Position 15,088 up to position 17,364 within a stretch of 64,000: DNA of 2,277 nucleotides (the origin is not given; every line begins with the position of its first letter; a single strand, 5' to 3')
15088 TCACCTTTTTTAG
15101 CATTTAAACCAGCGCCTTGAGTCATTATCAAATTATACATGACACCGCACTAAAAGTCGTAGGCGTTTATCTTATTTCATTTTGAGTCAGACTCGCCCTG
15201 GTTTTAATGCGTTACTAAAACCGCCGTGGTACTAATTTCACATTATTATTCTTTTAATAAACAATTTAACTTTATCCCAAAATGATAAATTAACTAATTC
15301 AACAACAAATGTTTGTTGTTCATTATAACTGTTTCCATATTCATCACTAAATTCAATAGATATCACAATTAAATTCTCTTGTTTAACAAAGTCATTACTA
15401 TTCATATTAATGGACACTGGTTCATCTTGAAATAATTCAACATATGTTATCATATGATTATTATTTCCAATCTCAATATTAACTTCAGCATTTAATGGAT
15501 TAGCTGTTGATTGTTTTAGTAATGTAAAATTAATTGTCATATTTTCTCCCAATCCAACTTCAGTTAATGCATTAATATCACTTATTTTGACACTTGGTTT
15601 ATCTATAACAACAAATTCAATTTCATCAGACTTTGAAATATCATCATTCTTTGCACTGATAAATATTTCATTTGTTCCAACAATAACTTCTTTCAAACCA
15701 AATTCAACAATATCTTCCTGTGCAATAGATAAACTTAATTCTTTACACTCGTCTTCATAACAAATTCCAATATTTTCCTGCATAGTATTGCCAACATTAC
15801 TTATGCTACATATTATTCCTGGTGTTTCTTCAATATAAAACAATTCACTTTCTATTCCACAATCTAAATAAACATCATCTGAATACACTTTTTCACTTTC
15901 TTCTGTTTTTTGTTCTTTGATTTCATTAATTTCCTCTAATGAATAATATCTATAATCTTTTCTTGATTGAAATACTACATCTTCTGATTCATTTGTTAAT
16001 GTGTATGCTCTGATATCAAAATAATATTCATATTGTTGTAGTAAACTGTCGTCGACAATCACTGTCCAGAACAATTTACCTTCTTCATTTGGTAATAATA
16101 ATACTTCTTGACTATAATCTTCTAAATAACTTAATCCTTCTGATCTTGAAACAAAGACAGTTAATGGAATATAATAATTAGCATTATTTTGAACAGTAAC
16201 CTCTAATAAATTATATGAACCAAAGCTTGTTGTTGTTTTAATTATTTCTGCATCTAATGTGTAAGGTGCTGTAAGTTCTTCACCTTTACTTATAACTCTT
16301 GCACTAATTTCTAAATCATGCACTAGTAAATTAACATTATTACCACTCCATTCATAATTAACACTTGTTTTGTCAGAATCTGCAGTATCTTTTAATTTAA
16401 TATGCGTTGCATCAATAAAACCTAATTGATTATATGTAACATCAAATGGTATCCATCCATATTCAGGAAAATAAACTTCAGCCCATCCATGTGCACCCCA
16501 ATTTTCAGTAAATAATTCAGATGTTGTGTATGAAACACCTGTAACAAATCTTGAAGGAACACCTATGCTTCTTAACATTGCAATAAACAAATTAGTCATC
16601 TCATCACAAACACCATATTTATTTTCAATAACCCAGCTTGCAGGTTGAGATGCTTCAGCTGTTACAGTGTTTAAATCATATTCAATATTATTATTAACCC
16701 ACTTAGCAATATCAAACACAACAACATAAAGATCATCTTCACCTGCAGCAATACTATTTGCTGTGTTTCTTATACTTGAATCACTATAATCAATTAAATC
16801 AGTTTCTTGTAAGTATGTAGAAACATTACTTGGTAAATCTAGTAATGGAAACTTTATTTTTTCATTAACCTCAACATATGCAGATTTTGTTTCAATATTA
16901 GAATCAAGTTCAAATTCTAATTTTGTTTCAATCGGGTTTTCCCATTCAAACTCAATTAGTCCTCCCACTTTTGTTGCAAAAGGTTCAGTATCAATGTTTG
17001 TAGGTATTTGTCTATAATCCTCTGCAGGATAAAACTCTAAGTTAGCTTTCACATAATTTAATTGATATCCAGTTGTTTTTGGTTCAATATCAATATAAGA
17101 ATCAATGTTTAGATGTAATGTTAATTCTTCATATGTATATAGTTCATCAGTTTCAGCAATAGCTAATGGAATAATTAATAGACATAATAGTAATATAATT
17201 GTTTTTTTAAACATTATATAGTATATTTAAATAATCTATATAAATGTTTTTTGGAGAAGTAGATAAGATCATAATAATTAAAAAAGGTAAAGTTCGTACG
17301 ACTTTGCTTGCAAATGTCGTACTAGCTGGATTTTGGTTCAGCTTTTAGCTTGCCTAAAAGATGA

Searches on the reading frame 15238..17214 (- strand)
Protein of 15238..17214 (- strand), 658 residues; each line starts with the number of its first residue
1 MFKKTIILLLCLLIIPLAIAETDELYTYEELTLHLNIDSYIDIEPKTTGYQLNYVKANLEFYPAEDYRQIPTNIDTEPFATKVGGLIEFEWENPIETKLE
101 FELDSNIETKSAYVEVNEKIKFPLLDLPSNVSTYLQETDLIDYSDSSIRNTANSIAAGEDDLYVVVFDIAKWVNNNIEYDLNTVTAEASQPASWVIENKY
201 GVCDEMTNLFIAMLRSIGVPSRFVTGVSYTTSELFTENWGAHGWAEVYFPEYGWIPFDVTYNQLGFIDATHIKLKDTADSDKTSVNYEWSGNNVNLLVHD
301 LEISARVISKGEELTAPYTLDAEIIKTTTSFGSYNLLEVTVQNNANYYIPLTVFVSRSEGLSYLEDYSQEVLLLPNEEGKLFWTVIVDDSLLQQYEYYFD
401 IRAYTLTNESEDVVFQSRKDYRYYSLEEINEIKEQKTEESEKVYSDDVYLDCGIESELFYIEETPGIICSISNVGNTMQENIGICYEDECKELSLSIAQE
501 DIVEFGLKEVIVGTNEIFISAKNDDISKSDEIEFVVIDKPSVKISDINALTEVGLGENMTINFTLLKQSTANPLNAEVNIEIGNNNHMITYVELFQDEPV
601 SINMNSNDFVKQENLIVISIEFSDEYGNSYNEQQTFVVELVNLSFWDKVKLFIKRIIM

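Call 46: search_protein_families(library=ncbifam, proteins=[window:15238-17214:-], max_evalue=1e-15)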
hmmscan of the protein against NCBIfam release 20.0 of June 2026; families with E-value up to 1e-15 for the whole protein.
window:15238-17214:- (658 aa): 0 families

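Call 69: search_protein_families(library=pfam, proteins=[window:15238-17214:-], max_evalue=0.0001)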
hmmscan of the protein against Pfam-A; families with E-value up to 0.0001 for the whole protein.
window:15238-17214:- (658 aa): 2 families
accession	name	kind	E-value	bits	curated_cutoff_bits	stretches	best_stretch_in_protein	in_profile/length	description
PF01841.26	Transglut_core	-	4.6e-28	98.1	23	1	150-258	2-107/108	Transglutaminase-like superfamily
PF04473.18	DUF553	-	7.9e-05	22.6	20.5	0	166-233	19-94/140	Transglutaminase-like domain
